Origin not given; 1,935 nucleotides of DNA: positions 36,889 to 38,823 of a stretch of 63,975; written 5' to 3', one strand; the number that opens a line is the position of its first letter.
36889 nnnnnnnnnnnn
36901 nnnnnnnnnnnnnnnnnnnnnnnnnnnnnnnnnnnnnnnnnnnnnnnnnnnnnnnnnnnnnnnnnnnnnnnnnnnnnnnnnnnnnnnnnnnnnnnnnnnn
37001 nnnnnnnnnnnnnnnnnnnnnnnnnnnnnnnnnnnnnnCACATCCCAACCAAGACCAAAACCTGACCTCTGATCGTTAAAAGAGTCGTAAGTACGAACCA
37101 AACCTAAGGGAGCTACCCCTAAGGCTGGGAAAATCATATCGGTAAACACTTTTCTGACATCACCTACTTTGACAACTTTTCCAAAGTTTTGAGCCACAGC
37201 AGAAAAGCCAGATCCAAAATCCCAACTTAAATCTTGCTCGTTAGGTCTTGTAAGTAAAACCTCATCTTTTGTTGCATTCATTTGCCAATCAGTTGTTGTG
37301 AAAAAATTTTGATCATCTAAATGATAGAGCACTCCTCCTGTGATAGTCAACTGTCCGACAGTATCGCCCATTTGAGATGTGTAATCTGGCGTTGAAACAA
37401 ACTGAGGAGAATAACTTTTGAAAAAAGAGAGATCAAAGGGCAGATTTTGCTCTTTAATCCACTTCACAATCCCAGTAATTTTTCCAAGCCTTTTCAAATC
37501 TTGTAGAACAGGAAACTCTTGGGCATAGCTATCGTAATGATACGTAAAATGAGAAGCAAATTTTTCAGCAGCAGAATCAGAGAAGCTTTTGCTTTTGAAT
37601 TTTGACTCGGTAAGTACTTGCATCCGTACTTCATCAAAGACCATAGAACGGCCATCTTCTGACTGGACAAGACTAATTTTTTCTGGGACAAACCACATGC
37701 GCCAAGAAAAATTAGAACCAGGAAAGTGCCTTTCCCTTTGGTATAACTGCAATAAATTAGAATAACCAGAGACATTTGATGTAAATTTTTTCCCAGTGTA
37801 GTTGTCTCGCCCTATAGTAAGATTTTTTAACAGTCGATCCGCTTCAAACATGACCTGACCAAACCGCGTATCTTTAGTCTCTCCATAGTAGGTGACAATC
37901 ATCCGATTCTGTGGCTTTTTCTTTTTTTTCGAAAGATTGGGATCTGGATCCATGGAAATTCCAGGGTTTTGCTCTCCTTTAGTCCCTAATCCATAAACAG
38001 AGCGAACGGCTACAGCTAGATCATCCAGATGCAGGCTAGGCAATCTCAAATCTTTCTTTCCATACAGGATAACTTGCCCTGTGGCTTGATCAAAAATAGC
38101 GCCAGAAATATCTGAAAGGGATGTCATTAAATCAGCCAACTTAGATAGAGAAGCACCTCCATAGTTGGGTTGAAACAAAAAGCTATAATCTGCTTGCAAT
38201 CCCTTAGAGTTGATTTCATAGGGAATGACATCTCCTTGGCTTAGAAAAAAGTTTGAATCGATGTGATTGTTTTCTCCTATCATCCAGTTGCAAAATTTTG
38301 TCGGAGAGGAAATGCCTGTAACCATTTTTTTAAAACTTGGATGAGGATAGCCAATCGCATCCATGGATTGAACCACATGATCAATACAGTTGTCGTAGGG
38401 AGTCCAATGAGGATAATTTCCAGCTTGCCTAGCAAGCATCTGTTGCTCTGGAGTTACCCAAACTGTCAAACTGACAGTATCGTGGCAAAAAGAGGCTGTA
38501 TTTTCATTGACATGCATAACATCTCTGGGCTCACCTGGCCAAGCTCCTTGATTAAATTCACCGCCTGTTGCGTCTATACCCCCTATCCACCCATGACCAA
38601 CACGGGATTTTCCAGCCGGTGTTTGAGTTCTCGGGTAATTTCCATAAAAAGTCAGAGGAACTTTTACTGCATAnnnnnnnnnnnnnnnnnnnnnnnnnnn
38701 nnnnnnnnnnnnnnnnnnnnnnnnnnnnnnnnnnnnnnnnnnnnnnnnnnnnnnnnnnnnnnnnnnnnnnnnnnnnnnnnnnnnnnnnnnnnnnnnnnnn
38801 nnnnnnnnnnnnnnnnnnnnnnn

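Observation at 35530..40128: Rhs/YD-repeat protein with permuted domain order: half shell, Rhs core (DPSGL), ~530 aa unknown, then a second YD block that opens like a shell N-terminus and has no core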

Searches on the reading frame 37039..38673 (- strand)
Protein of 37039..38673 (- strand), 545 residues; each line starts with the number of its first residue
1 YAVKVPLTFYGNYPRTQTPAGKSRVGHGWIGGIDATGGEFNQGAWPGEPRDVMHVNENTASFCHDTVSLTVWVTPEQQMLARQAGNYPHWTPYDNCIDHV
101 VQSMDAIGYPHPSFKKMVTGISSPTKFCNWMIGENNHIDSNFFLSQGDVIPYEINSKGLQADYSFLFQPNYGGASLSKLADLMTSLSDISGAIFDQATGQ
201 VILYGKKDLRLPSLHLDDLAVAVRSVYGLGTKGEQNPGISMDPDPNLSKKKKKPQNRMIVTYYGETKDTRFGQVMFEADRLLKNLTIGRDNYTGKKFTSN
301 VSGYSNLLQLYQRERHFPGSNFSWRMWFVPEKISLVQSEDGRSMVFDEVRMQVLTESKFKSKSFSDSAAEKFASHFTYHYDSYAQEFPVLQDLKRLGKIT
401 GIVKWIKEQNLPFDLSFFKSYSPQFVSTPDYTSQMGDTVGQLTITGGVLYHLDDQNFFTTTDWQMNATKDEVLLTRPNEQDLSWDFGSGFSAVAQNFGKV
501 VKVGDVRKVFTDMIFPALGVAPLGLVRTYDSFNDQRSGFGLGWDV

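Call 10: find_homologous_proteins(query=window:37039-38673:-, max_evalue=0.001)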
Query seq(545 aa) (545 aa): 22 proteins with E <= 0.001 among 5897 candidates.
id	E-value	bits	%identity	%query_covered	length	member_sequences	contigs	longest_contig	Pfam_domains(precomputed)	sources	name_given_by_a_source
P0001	1.8e-180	619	77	63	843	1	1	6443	PF05593.20,PF25023.2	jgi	jgi:RHS repeat-associated protein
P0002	9.0e-132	459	69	53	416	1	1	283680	-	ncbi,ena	-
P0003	1.2e-112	395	71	46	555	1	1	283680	PF05593.20,PF25023.2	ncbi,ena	-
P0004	1.4e-106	375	40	98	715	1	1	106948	-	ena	-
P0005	3.5e-105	371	83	37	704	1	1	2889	PF05593.20,PF25023.2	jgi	jgi:YD repeat-containing protein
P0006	9.5e-95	336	45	69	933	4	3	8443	PF05593.20,PF25023.2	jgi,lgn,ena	-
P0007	2.0e-91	325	45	70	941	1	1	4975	PF05593.20,PF25023.2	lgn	-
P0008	1.6e-90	322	44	68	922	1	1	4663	PF05593.20,PF25023.2,PF20148.5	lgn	-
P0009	2.0e-89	319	44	68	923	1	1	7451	PF05593.20,PF25023.2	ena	-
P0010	3.8e-84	301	54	47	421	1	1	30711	-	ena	-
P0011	1.7e-78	283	42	69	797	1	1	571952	-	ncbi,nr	ncbi:MAG: hypothetical protein K1X28_05120 [Parachlamydiales bacterium]|nr:hypothetical protein [Par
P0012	9.1e-78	280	40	71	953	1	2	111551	PF05593.20,PF25023.2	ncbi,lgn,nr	ncbi:MAG: hypothetical protein DHS20C01_18050 [marine bacterium B5-7]|nr:MAG: hypothetical protein D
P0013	1.4e-65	240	39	58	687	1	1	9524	PF25023.2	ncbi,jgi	-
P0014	8.5e-62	228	43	53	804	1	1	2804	PF05593.20,PF25023.2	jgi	jgi:YD repeat-containing protein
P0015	1.0e-50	191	36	66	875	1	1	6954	PF05593.20,PF25023.2,PF20148.5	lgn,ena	-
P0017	5.8e-45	172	49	33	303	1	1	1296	PF13884.12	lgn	-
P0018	1.4e-41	161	35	60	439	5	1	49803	-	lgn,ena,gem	-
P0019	5.2e-41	159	36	49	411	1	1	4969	-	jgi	jgi:hypothetical protein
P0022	2.0e-14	71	28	48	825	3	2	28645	-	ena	-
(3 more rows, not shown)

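Call 13: find_encoding_contigs(protein=P0012, flank=10000, max_places=3)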
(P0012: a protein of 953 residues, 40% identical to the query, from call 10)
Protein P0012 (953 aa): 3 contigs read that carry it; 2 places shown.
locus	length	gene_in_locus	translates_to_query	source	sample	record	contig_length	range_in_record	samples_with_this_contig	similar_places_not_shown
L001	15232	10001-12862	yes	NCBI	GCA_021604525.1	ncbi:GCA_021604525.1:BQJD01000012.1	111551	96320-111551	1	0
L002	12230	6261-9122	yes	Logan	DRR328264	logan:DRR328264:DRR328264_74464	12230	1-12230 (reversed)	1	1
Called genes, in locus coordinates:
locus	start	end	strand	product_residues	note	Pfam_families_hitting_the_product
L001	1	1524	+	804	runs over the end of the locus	PF01266:DAO, PF16350:FAO_M, PF01571:GCV_T, PF08669:GCV_T_C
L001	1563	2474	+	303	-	PF01633:Choline_kinase, PF01636:APH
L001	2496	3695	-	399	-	PF07690:MFS_1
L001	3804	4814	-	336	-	PF10502:Peptidase_S26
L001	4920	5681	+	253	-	PF02754:CCG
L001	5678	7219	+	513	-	PF02589:LUD_dom, PF13187:Fer4_9 (faint), PF12797:Fer4_2 (faint), PF12838:Fer4_7 (weak), PF13183:Fer4_8, PF13237:Fer4_10 (faint), PF13534:Fer4_17, PF11870:LutB_C (weak)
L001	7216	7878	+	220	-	PF02589:LUD_dom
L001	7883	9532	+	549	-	PF00501:AMP-binding, PF13193:AMP-binding_C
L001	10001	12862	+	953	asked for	PF05593:RHS_repeat, PF25023:TEN_YD-shell (weak), PF05593:RHS_repeat, PF25023:TEN_YD-shell, PF05593:RHS_repeat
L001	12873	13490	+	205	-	-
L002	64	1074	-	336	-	PF10502:Peptidase_S26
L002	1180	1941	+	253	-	PF02754:CCG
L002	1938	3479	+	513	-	PF02589:LUD_dom, PF13187:Fer4_9 (faint), PF12797:Fer4_2 (faint), PF12838:Fer4_7 (weak), PF13183:Fer4_8, PF13237:Fer4_10 (faint), PF13534:Fer4_17, PF11870:LutB_C (weak)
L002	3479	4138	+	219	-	PF02589:LUD_dom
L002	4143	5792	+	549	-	PF00501:AMP-binding, PF13193:AMP-binding_C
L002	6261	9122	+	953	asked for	PF05593:RHS_repeat, PF25023:TEN_YD-shell (weak), PF05593:RHS_repeat, PF25023:TEN_YD-shell, PF05593:RHS_repeat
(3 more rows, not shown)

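Call 14: find_encoding_contigs(protein=P0006, flank=10000, max_places=3)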
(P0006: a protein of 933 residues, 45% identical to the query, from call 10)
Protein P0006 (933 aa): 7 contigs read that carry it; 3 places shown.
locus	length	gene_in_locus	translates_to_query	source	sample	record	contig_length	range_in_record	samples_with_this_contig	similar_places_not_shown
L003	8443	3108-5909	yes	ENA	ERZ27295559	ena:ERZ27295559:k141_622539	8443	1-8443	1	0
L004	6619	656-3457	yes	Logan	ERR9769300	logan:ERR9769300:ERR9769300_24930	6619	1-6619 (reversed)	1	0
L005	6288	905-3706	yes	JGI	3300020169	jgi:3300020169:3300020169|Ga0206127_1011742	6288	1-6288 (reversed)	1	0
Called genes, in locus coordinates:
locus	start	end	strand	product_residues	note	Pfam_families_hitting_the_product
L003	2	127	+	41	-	?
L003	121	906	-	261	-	-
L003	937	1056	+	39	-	-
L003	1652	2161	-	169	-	PF10688:Imp-YgjV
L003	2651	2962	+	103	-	-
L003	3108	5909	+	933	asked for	PF25023:TEN_YD-shell, PF05593:RHS_repeat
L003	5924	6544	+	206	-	-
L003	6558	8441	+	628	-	?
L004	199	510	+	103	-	-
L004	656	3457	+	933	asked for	PF25023:TEN_YD-shell, PF05593:RHS_repeat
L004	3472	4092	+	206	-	-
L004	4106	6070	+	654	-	PF25023:TEN_YD-shell, PF05593:RHS_repeat, PF25023:TEN_YD-shell, PF05593:RHS_repeat (weak)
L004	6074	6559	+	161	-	-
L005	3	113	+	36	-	?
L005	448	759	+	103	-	-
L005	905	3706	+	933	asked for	PF25023:TEN_YD-shell, PF05593:RHS_repeat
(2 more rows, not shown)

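Call 18: find_encoding_contigs(protein=P0003, flank=10000, max_places=2)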
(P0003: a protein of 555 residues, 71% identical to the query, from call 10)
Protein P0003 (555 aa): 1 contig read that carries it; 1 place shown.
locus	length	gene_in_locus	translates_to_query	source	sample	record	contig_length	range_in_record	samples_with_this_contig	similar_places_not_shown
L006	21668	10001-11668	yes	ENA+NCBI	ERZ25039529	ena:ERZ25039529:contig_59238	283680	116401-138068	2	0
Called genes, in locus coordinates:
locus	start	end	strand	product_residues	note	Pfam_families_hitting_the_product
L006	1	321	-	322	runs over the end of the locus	-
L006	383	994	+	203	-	-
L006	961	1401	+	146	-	PF27167:HTH_GRAD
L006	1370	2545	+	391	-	PF03449:GreA_GreB_N, PF01272:GreA_GreB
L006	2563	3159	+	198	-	PF01725:Ham1p_like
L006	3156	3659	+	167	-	PF05991:NYN_YacP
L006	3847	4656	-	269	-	-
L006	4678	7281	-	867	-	PF01751:Toprim, PF01131:Topoisom_bac, PF01396:Zn_ribbon_Top1, PF02201:SWIB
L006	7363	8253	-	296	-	PF02481:DNA_processg_A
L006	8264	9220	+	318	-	PF03372:Exo_endo_phos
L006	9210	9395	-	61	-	-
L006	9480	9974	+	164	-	-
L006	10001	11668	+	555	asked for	PF05593:RHS_repeat (faint), PF25023:TEN_YD-shell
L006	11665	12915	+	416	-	-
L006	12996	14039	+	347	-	-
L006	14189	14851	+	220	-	PF01795:Methyltransf_5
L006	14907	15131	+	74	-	PF01795:Methyltransf_5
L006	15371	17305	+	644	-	PF03717:PBP_dimer (weak), PF00905:Transpeptidase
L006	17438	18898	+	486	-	PF01225:Mur_ligase (weak), PF08245:Mur_ligase_M, PF02875:Mur_ligase_C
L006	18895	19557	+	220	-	PF01520:Amidase_3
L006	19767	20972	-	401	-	PF07690:MFS_1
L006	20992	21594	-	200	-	PF02518:HATPase_c, PF00072:Response_reg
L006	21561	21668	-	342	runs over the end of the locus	PF00989:PAS (weak), PF08448:PAS_4, PF13188:PAS_8 (faint), PF00512:HisKA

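Call 19: find_encoding_contigs(protein=P0011, flank=10000, max_places=2)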
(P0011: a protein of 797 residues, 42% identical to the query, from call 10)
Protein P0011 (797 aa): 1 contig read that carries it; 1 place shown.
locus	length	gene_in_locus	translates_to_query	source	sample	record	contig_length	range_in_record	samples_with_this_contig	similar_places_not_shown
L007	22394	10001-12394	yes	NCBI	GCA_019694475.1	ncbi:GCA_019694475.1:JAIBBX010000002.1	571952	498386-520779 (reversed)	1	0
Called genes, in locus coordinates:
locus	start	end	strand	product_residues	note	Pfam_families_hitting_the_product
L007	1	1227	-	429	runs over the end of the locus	PF03446:NAD_binding_2 (weak), PF03721:UDPG_MGDP_dh_N, PF00984:UDPG_MGDP_dh, PF03720:UDPG_MGDP_dh_C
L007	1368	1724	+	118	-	-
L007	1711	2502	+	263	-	PF11019:DUF2608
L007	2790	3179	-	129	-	-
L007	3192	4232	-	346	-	PF05150:Legionella_OMP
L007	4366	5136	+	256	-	PF17159:MASE3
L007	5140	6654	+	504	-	PF00211:Guanylate_cyc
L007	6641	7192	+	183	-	PF09990:DUF2231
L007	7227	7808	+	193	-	PF00583:Acetyltransf_1, PF13673:Acetyltransf_10, PF13508:Acetyltransf_7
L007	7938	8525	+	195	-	-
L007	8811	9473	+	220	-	-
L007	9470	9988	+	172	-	-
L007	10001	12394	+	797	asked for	-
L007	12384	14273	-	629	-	PF13522:GATase_6, PF13537:GATase_7, PF00733:Asn_synthase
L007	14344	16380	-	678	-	PF03807:F420_oxidored (faint), PF00107:ADH_zinc_N, PF01408:GFO_IDH_MocA, PF22725:GFO_IDH_MocA_C3 (faint)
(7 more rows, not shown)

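Call 32: predict_structure(alignment_id=A1)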
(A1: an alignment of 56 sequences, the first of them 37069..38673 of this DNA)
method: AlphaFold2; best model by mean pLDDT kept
length: 535 residues; sequences in the alignment: 56
mean_pLDDT: 84.4   pTM: 0.63
mean pLDDT of the five models: 84.4, 83.0, 83.0, 82.2, 82.1
residues with pLDDT >= 90: 300; 70-90: 148; 50-70: 44; < 50: 43
segments of 3 or more residues with pLDDT < 50: 154-182, 500-506, 533-535
pLDDT, mean of each block of 10 residues (from residue 1): 89 93 93 91 76 72 93 96 89 93 97 90 97 92 83 41 35 39 67 84 77 76 95 96 85 80 97 98 95 93 96 83 93 95 94 93 92 98 97 95 94 83 94 77 91 95 90 86 83 70 52 76 63 46
secondary structure, 60 per line:
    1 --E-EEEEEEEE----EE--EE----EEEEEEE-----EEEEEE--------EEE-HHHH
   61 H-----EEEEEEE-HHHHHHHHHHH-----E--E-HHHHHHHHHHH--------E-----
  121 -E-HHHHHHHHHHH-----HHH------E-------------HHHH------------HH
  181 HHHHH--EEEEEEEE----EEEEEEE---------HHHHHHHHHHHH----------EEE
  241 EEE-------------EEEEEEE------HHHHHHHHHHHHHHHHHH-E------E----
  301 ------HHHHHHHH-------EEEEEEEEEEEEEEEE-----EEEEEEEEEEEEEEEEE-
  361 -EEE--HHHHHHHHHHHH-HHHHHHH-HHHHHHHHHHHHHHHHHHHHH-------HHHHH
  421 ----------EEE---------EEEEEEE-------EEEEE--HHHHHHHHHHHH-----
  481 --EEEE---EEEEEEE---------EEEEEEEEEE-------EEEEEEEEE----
elements in order: E5-12 E27-33 E39-44 E53-55 H57-61 E67-73 H75-85 H96-106 H124-134 H163-166 H179-185 E188-195 E200-206 H216-227 E238-243 E257-263 H270-287 H307-314 E322-337 E343-359 E362-364 H367-378 H380-386 H388-408 H416-420 E431-433 E443-449 E457-461 H464-475 E483-486 E490-496 E506-515 E523-531

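Call 35: fold_search(model_id=the predicted structure, library=pdb)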
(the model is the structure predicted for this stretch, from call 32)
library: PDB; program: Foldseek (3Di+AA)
matches with E <= 10: 196; with E <= 0.001: 0
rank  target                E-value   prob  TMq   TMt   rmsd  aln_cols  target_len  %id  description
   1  9e2g_0E               2.5e-01  0.01  0.07  0.06  38.1       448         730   11  Cryo-EM structure of 48 nm repeat of microtubule doublet from T. brucei flagellum (released 2025-03-12)
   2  9d0t_J                5.2e-01  0.16  0.07  0.18  14.1        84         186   13  Proteasome core particle assembly intermediate Blm10:13S purified from Saccharomyces cerevisiae (released 2024-12-04)
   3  4xb6_E                5.5e-01  0.06  0.07  0.19  17.9       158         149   12  Structure of the E. coli C-P lyase core complex (released 2015-08-19)
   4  6cg0_A                6.9e-01  0.04  0.12  0.11  20.9       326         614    9  Cryo-EM structure of mouse RAG1/2 HFC complex (3.17 A) (released 2018-04-25)
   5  6dbv_A                7.7e-01  0.04  0.12  0.11  20.6       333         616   10  Cryo-EM structure of RAG in complex with 12-RSS and 23-RSS substrate DNAs (released 2018-08-01)
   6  3ml6_C                8.7e-01  0.04  0.08  0.11  16.1       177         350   11  a complex between Dishevelled2 and clathrin adaptor AP-2 (released 2010-08-11)
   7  7zv1_C                9.2e-01  0.38  0.13  0.50   5.6       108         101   16  Crystal Structure of Aichivirus A 2A protein L64M, L109M mutant (released 2023-05-31)
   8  7zv1_A                9.2e-01  0.28  0.13  0.47   7.3       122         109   16  Crystal Structure of Aichivirus A 2A protein L64M, L109M mutant (released 2023-05-31)
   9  6oes_A                9.2e-01  0.04  0.12  0.12  20.4       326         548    8  Cryo-EM structure of mouse RAG1/2 STC complex (without NBD domain) (released 2020-01-22)
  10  6dfp                  9.7e-01  0.06  0.08  0.10  13.5       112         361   16  Crystal Structure of a Tripartite Toxin Component VCA0883 from Vibrio cholerae (released 2018-05-23)
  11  9e5c_7c               9.7e-01  0.01  0.07  0.09  25.1       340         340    7  Cryo-EM structure of 96 nm repeat of microtubule doublet from T. brucei flagellum (released 2025-03-12)
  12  6cik_C                1.3e+00  0.03  0.13  0.11  21.0       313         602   10  Pre-Reaction Complex, RAG1(E962Q)/2-intact/nicked 12/23RSS complex in Mn2+ (released 2018-04-25)
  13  6cil_C                1.4e+00  0.03  0.13  0.12  20.5       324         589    9  PRE-REACTION COMPLEX, RAG1(E962Q)/2-INTACT/INTACT 12/23RSS COMPLEX IN MN2+ (released 2018-04-25)
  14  8otz_Ab               1.4e+00  0.01  0.08  0.07  35.5       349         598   11  48-nm repeat of the native axonemal doublet microtubule from bovine sperm (released 2023-11-22)
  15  8tm4_I                1.6e+00  0.07  0.07  0.18  12.5        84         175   17  Human pre 13S proteasome assembly intermediate (released 2024-10-23)
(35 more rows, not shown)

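Call 56: search_protein_families(library=pfam, proteins=[P0018, P0019, P0022, P0017], max_evalue=0.01)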
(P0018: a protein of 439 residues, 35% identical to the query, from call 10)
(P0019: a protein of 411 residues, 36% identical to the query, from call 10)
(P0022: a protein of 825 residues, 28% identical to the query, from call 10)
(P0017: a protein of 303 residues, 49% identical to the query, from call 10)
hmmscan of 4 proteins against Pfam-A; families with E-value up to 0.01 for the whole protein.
P0018 (439 aa): 0 families

P0019 (411 aa): 0 families

P0022 (825 aa): 0 families

P0017 (303 aa): 1 family
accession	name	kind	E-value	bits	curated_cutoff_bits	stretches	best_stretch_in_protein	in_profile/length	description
PF13884.11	Peptidase_S74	-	1.8e-05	25.4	22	1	225-247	36-58/58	Chaperone of endosialidase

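Call 61: find_encoding_contigs(protein=P0013, flank=8000, max_places=2)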
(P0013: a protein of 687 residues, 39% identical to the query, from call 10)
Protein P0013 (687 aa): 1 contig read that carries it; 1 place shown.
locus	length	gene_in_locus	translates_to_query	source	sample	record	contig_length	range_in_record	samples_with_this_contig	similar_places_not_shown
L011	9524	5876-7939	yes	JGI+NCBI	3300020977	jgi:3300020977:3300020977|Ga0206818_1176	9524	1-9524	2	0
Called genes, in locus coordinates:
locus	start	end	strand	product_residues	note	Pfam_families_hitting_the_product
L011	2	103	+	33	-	?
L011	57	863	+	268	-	-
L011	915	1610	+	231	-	PF00268:Ribonuc_red_sm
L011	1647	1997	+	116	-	PF00268:Ribonuc_red_sm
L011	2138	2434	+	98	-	-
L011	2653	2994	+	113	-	-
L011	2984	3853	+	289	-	PF22076:Cep192_D6, PF19190:BACON_2, PF25023:TEN_YD-shell, PF05593:RHS_repeat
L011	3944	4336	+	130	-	PF01527:HTH_Tnp_1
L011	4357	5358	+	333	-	PF13384:HTH_23 (faint), PF13565:HTH_32, PF00665:rve, PF13683:rve_3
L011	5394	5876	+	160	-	PF26566:PH_40 (weak)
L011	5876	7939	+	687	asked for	PF25023:TEN_YD-shell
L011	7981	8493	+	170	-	-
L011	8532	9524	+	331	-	?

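Call 76: fold_search(model_id=the predicted structure, library=viral)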
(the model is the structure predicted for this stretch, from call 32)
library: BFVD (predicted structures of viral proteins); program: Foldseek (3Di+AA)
matches with E <= 10: 183; with E <= 0.001: 2
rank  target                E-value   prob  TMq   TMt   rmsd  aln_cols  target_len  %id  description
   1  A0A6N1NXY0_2          4.0e-08  1.00  0.34  0.20   7.9       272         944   19  J domain-containing protein [Tupanvirus soda lake]
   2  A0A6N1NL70            3.8e-06  0.91  0.14  0.14  32.7       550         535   12  Uncharacterized protein [Tupanvirus soda lake]
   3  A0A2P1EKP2            1.5e-01  0.57  0.12  0.17   7.3       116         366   13  Putative F-box and FNIP repeat-containing protein [Moumouvirus australiensis]
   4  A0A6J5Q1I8            1.9e-01  0.04  0.08  0.10  24.2       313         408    9  Uncharacterized protein [uncultured Caudovirales phage]
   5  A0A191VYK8            1.9e-01  0.02  0.07  0.11  24.5       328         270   13  Single-stranded DNA-binding protein [Roseobacter phage RD-1410W1-01]
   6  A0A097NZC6            2.2e-01  0.23  0.12  0.12  14.8       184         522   15  Genome polyprotein (Fragment) [Norway rat kobuvirus 1]
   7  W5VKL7                3.1e-01  0.44  0.13  0.22   5.4       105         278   12  ORF-64 [Buzura suppressaria nuclear polyhedrosis virus]
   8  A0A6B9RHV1            3.1e-01  0.20  0.08  0.31  10.8        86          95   10  Uncharacterized protein [Escherichia phage vB_EcoP_PHB19]
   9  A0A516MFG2            3.6e-01  0.09  0.10  0.26  18.3       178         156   13  (no name in the UniProt tables at hand)
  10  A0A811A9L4            4.8e-01  0.03  0.06  0.11  20.7       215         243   10  (no name in the UniProt tables at hand)
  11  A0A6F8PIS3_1          6.8e-01  0.04  0.07  0.04  14.1       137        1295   10  (no name in the UniProt tables at hand)
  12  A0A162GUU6            7.2e-01  0.23  0.12  0.27   5.5       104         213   10  Ac81-like protein [Urbanus proteus nucleopolyhedrovirus]
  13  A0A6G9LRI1            7.2e-01  0.01  0.05  0.07  24.4       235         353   10  (no name in the UniProt tables at hand)
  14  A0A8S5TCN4            8.5e-01  0.01  0.05  0.06  38.9       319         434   11  Uncharacterized protein [Phage sp. ctesc4]
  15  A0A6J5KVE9            1.0e+00  0.13  0.14  0.34  12.1       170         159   14  Uncharacterized protein [uncultured Caudovirales phage]
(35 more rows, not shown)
